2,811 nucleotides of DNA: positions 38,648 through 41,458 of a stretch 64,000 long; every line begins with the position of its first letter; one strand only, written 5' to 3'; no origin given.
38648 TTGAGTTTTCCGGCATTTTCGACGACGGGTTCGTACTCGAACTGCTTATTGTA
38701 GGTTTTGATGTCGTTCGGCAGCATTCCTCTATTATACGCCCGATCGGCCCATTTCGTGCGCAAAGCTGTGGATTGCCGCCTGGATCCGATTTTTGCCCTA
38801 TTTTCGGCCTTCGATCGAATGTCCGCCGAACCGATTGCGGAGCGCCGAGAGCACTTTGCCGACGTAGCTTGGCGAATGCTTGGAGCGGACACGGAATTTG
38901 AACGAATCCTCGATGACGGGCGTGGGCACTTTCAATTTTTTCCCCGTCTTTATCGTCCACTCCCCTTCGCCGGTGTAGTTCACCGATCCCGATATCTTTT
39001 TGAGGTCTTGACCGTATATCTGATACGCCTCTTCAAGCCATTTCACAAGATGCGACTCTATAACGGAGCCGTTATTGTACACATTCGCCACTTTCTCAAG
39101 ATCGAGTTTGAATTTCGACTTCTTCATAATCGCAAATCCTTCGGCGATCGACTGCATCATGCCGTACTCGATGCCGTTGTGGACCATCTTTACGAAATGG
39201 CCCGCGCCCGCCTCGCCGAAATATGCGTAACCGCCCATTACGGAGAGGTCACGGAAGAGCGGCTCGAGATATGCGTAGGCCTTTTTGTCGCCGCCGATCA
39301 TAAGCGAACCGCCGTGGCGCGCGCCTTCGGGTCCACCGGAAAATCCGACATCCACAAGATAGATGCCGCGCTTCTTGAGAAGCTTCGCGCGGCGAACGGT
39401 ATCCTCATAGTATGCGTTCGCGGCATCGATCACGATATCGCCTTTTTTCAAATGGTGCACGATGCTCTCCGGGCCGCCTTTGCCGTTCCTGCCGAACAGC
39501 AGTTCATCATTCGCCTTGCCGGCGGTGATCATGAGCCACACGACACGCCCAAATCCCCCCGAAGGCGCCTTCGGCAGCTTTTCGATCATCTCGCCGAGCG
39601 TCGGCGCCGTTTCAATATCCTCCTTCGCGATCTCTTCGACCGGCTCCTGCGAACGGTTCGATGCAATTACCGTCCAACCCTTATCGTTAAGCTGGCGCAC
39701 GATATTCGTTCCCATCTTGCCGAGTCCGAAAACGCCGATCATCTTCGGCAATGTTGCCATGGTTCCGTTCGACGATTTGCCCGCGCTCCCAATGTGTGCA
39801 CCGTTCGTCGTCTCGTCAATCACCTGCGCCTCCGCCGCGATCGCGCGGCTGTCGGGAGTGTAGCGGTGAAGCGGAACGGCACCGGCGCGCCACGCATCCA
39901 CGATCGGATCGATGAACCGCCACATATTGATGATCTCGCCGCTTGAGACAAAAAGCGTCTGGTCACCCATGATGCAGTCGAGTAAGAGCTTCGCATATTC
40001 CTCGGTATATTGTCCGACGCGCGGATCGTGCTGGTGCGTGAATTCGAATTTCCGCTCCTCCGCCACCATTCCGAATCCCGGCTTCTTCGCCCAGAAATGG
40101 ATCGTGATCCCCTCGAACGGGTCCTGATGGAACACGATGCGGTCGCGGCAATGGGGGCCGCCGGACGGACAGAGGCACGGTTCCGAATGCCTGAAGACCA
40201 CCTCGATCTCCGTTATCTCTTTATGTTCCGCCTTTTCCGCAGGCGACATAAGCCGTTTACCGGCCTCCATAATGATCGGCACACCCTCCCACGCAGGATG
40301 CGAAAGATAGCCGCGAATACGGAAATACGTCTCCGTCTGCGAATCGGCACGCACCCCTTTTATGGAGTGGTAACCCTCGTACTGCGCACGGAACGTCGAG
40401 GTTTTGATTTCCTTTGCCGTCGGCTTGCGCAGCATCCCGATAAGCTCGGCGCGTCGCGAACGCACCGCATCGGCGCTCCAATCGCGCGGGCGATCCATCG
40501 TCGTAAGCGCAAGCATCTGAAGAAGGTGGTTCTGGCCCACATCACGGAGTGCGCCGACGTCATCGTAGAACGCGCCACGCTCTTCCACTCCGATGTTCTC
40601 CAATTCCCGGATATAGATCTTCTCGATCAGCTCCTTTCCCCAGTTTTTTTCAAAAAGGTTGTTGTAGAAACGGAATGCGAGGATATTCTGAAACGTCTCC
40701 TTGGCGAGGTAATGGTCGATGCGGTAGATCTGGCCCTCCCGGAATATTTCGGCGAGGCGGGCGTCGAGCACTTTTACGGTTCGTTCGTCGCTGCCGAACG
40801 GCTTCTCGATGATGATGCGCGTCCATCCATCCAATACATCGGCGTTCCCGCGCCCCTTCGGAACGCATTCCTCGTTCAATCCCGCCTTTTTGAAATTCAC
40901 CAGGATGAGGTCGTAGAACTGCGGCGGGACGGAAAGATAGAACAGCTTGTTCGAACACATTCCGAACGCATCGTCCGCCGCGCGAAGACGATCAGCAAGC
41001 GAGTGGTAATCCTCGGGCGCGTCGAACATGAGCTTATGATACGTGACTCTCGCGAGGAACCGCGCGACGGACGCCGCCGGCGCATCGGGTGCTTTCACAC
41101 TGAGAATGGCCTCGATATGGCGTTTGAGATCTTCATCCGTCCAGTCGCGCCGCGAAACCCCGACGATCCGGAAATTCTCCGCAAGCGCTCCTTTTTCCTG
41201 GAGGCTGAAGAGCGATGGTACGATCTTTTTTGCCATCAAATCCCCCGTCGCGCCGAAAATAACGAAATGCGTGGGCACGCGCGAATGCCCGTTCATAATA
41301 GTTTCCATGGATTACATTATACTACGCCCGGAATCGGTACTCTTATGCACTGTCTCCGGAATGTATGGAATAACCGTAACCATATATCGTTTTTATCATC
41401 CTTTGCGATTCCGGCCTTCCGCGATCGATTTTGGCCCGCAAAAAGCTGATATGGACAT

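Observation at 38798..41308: Single ORF fusing glucose-6-phosphate dehydrogenase to a short-type 6-phosphogluconate dehydrogenase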

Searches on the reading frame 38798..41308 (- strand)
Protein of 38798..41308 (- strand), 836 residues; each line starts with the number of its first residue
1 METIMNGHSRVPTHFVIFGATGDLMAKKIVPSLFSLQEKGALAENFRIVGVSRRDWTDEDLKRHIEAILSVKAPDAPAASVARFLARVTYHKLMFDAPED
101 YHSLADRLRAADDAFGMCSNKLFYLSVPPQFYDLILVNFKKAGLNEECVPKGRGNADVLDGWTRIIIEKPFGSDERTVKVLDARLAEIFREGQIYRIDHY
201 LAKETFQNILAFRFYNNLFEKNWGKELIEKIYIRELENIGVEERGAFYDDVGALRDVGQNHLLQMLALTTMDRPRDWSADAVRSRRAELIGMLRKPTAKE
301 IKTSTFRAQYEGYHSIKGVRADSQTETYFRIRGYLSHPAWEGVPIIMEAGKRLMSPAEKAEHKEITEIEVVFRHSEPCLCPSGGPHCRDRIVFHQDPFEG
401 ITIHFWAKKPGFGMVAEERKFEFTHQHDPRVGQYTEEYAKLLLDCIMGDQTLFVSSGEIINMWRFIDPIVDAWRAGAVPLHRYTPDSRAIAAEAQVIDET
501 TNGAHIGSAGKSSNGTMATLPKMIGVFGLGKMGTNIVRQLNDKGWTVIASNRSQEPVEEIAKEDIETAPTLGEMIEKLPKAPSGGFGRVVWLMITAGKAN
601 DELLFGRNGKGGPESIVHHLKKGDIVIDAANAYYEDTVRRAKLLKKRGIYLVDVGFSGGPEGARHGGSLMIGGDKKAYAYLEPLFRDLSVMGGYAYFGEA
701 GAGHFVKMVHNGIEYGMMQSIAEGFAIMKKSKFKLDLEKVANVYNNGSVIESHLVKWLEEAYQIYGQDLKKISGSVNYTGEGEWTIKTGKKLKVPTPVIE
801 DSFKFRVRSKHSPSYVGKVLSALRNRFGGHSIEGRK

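Call 3: search_protein_families(library=pfam, proteins=[window:38798-41308:-], max_evalue=0.01)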
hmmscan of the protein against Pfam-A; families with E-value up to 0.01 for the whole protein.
window:38798-41308:- (836 aa): 8 families
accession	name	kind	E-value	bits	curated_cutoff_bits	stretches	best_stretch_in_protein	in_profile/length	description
PF02781.21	G6PD_C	-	6.6e-69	232.6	27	1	210-499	1-290/296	Glucose-6-phosphate dehydrogenase, C-terminal domain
PF00479.28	G6PD_N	-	1.4e-53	182.7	22.1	1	16-208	1-183/183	Glucose-6-phosphate dehydrogenase, NAD binding domain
PF03446.21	NAD_binding_2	-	7.4e-38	130.5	21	1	524-689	2-153/161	NAD binding domain of 6-phosphogluconate dehydrogenase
PF00393.24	6PGD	-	7.4e-21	75.2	27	1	703-812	1-116/290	6-phosphogluconate dehydrogenase, C-terminal domain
PF01488.26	Shikimate_DH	-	0.00039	20.9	24.3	1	522-564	13-56/138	Shikimate / quinate 5-dehydrogenase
PF03807.23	F420_oxidored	-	0.00059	20.8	21.6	1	524-563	2-43/94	NADP oxidoreductase coenzyme F420-dependent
PF02826.25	2-Hacid_dh_C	-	0.0016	18.3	25.1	1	522-576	37-90/178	D-isomer specific 2-hydroxyacid dehydrogenase, NAD binding domain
PF14833.11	NAD_binding_11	-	0.0029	18.3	30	1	701-748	1-46/122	NAD-binding of NADP-dependent 3-hydroxyisobutyrate dehydrogenase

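Call 4: search_protein_families(library=ncbifam, proteins=[window:38798-41308:-], max_evalue=0.01)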
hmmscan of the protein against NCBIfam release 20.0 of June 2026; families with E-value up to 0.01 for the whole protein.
window:38798-41308:- (836 aa): 14 families
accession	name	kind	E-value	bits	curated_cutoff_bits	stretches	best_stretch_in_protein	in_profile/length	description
TIGR00871.1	zwf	equivalog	6.6e-124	414.3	400.6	1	13-499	3-478/486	glucose-6-phosphate dehydrogenase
NF007161.0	PRK09599.1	subfamily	1.5e-96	323.2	271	1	524-833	3-299/302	NADP-dependent phosphogluconate dehydrogenase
TIGR00872.1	gnd_rel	equivalog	3.1e-95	318.9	297.2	1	524-833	3-296/299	phosphogluconate dehydrogenase (NAD(+)-dependent, decarboxylating)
NF009492.0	PRK12853.1-3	equivalog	6.2e-82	276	428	1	8-489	5-456/472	glucose-6-phosphate dehydrogenase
NF006765.0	PRK09287.1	equivalog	3.8e-62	210.7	413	1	523-811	5-293/476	NADP-dependent phosphogluconate dehydrogenase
TIGR00873.1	gnd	equivalog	1.5e-59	202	426.7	1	524-809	2-286/467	decarboxylating NADP(+)-dependent phosphogluconate dehydrogenase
NF004331.0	PRK05722.2-1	equivalog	2.9e-59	201.4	622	2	15-353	6-313/425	glucose-6-phosphate dehydrogenase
TIGR01505.1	tartro_sem_red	equivalog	5.4e-18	65.2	340.75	1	524-747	2-207/291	2-hydroxy-3-oxopropionate reductase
NF008592.0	PRK11559.1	equivalog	5.7e-17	61.9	397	1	523-734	4-199/296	2-hydroxy-3-oxopropionate reductase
NF043037.1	ThreonDh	equivalog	1.7e-14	54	350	1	523-743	4-207/297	L-threonate dehydrogenase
TIGR01692.1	HIBADH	equivalog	1.2e-13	51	291.6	1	527-748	2-205/288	3-hydroxyisobutyrate dehydrogenase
NF011633.0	PRK15059.1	equivalog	5.5e-08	32.3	451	1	524-723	3-185/292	2-hydroxy-3-oxopropionate reductase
NF012005.0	PRK15461.1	equivalog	1.1e-05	24.8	348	1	523-736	3-200/298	sulfolactaldehyde 3-reductase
NF005108.0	PRK06545.1-6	equivalog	0.004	16.2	327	1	522-574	11-63/321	prephenate dehydrogenase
